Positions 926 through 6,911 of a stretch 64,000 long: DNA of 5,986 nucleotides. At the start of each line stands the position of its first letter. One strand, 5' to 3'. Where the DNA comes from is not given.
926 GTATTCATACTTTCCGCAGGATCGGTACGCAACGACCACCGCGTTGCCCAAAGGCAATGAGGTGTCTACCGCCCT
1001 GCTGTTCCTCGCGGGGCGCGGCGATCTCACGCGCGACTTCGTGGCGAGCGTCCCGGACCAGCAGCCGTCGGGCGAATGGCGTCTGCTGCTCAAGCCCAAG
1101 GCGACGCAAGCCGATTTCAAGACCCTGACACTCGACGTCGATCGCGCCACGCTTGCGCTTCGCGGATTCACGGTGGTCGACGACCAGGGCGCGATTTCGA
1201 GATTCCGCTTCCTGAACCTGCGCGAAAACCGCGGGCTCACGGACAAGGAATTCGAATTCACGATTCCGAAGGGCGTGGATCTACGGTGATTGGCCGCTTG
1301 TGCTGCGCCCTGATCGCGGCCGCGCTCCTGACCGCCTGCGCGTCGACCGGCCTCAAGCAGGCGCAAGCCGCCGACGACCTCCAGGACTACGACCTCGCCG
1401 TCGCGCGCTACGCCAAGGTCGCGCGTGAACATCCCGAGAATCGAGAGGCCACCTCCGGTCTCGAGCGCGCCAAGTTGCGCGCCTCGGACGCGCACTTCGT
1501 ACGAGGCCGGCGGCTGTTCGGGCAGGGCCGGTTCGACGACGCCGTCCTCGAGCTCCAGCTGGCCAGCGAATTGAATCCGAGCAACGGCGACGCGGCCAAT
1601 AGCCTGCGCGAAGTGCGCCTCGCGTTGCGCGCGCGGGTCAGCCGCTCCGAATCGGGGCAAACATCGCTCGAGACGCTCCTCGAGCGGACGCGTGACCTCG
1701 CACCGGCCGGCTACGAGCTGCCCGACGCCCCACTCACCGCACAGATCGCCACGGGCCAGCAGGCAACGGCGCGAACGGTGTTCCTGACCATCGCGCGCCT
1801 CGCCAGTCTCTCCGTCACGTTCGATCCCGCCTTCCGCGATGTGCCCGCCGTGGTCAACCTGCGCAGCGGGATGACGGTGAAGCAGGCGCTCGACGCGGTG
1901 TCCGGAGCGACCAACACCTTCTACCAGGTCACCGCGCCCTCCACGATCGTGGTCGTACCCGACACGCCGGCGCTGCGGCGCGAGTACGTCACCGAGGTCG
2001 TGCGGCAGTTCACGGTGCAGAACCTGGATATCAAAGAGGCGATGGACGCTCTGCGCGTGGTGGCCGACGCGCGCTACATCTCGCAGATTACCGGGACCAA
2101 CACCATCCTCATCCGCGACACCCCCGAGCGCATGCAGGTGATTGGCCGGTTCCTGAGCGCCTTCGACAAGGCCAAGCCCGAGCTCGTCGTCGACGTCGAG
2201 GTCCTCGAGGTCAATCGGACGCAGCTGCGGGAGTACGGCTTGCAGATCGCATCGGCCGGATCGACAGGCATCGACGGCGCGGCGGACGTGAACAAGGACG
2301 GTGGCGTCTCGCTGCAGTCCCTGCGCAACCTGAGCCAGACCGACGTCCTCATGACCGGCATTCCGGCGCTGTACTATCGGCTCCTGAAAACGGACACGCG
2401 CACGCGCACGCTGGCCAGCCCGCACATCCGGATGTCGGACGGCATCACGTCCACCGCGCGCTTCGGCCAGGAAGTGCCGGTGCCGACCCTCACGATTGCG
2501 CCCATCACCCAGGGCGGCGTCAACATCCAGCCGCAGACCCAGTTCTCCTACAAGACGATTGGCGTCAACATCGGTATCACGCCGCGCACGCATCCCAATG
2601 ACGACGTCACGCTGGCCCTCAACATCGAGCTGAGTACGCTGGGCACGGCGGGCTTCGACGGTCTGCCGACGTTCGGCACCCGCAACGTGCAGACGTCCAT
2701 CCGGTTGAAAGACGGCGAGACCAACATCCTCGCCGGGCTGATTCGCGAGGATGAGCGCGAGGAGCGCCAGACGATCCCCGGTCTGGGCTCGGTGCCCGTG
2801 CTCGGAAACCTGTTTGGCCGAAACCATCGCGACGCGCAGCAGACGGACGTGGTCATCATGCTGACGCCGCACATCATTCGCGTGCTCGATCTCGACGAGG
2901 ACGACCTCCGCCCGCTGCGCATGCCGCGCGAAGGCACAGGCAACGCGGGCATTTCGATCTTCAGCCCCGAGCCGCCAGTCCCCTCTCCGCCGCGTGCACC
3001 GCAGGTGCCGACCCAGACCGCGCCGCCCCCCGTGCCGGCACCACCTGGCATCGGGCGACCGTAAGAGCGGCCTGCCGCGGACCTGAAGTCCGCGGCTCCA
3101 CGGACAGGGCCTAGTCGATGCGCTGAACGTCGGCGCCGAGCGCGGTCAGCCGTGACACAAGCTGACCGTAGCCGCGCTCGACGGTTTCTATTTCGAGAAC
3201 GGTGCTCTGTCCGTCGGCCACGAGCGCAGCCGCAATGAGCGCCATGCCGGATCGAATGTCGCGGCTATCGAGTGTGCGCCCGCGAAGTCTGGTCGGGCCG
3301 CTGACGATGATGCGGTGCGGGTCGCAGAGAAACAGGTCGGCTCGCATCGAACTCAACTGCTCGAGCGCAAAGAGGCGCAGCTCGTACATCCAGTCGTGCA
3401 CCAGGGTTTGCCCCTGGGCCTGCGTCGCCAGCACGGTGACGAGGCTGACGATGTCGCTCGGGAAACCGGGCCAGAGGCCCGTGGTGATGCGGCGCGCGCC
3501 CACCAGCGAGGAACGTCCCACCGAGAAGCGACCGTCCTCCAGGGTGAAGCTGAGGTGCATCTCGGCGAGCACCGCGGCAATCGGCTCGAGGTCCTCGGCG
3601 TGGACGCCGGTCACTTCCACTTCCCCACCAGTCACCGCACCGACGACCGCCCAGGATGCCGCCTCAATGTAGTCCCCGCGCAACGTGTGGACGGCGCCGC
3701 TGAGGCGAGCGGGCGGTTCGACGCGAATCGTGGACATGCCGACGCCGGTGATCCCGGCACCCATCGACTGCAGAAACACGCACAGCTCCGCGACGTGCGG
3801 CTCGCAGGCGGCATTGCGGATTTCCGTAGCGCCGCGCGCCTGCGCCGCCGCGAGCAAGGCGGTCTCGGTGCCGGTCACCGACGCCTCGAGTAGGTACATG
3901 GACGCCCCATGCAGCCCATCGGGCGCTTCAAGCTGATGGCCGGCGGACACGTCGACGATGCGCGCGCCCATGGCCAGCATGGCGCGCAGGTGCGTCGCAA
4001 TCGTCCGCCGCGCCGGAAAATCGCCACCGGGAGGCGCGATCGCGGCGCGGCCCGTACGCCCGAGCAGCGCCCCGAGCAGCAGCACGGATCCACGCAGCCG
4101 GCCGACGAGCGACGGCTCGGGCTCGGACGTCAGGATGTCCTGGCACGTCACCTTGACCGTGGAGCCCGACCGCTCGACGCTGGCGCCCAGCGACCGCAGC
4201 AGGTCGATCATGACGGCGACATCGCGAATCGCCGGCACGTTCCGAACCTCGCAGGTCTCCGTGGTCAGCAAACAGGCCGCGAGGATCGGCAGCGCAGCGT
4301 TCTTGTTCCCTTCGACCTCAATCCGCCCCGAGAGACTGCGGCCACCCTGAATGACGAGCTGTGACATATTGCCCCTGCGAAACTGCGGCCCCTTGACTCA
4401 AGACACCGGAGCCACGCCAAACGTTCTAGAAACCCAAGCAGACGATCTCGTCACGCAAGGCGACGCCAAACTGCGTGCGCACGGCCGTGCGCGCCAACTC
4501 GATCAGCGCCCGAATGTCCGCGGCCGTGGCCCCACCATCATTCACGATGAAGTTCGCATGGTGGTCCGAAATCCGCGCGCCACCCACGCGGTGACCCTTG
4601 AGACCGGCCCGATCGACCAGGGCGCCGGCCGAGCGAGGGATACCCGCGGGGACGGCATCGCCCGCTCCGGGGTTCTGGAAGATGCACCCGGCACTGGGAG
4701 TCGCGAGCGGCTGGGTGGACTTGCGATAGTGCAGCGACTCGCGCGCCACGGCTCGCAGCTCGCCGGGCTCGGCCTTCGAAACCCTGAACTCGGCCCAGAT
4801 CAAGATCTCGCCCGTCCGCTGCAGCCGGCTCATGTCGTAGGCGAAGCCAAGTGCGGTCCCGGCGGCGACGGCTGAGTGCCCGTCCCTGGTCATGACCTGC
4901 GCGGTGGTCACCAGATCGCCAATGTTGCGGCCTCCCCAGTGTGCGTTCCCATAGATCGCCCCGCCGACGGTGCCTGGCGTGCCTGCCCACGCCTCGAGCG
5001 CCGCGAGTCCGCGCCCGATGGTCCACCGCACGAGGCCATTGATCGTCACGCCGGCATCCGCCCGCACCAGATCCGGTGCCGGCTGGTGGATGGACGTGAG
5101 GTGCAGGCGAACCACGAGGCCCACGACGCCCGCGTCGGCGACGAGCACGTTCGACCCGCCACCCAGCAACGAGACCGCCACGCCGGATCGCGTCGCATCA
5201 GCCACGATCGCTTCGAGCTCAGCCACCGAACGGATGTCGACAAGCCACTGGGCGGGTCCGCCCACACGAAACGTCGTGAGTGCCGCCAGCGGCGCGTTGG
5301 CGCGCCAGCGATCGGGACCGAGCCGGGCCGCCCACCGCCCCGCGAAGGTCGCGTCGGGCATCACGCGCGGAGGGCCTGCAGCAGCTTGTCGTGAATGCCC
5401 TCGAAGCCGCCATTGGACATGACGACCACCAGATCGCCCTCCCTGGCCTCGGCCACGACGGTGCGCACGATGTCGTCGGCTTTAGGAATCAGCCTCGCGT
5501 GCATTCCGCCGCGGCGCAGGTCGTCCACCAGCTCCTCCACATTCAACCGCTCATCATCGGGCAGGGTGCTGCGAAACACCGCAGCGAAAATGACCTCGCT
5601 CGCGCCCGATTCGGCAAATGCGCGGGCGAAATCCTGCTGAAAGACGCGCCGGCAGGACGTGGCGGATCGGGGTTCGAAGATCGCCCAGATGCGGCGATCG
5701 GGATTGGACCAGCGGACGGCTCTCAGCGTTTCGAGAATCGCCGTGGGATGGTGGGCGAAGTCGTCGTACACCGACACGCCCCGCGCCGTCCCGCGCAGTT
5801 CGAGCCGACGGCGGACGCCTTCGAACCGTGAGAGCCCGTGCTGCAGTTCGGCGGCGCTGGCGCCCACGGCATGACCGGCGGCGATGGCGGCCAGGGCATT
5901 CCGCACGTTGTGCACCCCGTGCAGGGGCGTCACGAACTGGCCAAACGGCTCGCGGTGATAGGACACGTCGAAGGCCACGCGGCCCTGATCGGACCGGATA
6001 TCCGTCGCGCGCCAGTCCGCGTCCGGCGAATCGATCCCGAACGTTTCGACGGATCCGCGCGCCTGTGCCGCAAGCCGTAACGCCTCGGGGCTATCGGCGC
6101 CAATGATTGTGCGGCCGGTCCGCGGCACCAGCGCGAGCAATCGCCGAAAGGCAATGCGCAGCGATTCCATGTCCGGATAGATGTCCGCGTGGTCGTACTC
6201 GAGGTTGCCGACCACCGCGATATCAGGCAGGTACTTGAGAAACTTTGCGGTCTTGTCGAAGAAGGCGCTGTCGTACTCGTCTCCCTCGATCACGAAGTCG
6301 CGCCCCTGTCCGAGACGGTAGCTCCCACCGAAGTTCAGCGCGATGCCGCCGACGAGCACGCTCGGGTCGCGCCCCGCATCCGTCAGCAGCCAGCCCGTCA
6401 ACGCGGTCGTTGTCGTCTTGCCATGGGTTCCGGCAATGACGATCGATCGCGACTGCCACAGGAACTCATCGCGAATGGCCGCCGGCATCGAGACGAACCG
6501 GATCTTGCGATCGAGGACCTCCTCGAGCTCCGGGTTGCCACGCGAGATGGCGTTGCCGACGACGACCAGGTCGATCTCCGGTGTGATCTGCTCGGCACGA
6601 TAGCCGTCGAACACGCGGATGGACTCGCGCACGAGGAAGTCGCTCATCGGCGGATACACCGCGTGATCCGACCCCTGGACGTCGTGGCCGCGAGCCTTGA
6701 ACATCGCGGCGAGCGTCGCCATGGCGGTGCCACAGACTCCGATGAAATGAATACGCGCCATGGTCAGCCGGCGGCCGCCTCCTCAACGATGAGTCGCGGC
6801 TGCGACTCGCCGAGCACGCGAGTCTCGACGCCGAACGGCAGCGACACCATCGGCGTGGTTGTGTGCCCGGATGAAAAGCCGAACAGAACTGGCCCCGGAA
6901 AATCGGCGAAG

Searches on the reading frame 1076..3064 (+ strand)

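Call 70: search_protein_families(library=pfam, proteins=[window:1076-3064:+], max_evalue=0.00001)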
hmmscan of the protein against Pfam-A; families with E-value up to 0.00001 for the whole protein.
window:1076-3064:+ (662 aa): 1 family
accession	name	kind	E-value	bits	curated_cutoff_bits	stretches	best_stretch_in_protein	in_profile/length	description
PF00263.26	Secretin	-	9.2e-38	129.9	27.5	1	437-602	2-169/169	Bacterial type II and III secretion system protein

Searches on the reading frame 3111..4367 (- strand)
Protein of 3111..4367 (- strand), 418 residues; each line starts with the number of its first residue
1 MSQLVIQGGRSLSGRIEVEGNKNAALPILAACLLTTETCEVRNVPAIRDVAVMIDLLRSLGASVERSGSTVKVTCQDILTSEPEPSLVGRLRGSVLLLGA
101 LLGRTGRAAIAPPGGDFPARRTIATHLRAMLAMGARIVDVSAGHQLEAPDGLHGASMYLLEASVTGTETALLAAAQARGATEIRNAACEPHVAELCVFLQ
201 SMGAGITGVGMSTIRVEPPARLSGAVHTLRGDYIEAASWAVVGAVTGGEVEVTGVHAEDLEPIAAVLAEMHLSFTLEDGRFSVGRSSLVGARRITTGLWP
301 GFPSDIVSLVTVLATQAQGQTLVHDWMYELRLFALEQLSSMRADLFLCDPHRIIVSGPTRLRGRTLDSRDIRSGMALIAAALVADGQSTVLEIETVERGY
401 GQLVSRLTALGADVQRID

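Call 70: search_protein_families(library=pfam, proteins=[window:3111-4367:-], max_evalue=0.00001)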
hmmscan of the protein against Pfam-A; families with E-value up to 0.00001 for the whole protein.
window:3111-4367:- (418 aa): 1 family
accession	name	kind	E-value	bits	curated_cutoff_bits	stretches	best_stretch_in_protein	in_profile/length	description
PF00275.25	EPSP_synthase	-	2.4e-58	198.3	22.8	1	7-406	2-416/417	EPSP synthase (3-phosphoshikimate 1-carboxyvinyltransferase)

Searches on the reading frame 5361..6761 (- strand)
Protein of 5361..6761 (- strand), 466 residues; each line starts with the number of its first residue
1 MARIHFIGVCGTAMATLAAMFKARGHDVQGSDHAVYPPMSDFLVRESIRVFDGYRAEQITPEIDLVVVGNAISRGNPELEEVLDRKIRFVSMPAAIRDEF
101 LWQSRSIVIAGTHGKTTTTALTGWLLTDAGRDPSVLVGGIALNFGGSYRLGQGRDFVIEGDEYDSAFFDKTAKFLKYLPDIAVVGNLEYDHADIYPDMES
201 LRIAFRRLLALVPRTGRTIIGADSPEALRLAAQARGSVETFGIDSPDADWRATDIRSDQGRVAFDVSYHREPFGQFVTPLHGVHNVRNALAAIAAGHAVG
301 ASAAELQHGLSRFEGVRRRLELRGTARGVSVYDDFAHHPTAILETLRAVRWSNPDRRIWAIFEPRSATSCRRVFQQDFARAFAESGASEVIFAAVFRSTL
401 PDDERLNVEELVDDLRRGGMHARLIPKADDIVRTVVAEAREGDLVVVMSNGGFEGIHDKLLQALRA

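Call 70: search_protein_families(library=pfam, proteins=[window:5361-6761:-], max_evalue=0.00001)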
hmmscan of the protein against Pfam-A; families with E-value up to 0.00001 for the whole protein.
window:5361-6761:- (466 aa): 3 families
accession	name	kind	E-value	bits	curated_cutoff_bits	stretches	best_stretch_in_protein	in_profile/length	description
PF08245.18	Mur_ligase_M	-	7.7e-24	85.2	24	1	109-295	1-199/200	Mur ligase middle domain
PF02875.26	Mur_ligase_C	-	1.7e-20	74.6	28.4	1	318-451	1-127/127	Mur ligase, glutamate ligase domain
PF01225.30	Mur_ligase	-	5.1e-19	68.9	21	1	3-96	1-87/95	Mur ligase family, catalytic domain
